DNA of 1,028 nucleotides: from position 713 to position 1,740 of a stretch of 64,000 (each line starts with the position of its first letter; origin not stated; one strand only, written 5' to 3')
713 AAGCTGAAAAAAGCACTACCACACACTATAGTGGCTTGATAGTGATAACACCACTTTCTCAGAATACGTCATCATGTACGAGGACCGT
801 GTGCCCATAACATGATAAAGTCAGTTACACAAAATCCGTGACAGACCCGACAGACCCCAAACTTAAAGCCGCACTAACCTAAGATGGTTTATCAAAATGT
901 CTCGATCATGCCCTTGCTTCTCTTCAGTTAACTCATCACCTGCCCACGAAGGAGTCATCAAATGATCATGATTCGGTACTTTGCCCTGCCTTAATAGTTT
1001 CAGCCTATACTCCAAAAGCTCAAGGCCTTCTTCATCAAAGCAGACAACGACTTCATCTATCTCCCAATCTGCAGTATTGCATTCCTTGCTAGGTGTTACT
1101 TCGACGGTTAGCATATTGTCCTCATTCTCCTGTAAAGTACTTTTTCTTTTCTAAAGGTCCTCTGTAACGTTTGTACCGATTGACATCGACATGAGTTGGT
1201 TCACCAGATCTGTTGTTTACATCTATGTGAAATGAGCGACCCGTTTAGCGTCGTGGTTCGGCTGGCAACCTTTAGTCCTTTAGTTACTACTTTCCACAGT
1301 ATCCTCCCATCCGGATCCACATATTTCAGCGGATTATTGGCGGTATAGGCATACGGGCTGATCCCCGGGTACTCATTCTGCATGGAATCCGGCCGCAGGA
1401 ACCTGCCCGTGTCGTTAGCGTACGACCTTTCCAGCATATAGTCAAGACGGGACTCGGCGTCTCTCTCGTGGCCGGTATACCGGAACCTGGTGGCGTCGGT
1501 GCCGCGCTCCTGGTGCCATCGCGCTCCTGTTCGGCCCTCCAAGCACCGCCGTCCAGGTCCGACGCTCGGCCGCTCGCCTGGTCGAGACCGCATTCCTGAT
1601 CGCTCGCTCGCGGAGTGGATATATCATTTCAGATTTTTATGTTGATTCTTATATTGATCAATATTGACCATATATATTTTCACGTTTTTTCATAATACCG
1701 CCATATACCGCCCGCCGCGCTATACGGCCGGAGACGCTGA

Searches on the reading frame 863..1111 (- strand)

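Call 7: search_protein_families(library=pfam, proteins=[window:863-1111:-], max_evalue=1)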
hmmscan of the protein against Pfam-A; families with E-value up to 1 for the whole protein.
window:863-1111:- (82 aa): 1 family
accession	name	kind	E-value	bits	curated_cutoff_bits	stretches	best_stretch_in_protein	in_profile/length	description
PF15566.12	Imm32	-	0.00027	21.2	27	1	20-64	1-45/54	Immunity protein 32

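Call 11: search_protein_families(library=phrogs, proteins=[window:863-1111:-], max_evalue=1)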
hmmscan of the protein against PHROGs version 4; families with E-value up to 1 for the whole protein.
window:863-1111:- (82 aa): 0 families

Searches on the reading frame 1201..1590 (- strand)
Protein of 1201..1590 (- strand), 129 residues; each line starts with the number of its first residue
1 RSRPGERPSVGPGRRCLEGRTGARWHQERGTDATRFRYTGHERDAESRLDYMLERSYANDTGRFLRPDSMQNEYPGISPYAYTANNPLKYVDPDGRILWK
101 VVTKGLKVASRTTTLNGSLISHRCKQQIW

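Call 7: search_protein_families(library=pfam, proteins=[window:1201-1590:-], max_evalue=1)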
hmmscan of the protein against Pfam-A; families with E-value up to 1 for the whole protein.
window:1201-1590:- (129 aa): 1 family
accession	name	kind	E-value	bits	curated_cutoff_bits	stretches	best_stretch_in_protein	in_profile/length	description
PF24623.2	Phage_zn_bind_8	-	0.11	12.7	24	1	11-40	20-52/57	Putative DNA-binding phage zinc finger domain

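Call 11: search_protein_families(library=phrogs, proteins=[window:1201-1590:-], max_evalue=1)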
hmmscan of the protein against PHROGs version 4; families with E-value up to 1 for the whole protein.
window:1201-1590:- (129 aa): 1 family
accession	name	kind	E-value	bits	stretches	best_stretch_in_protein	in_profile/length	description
phrog_10385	-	unknown function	2.6e-12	45.7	1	30-99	2026-2097/2333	-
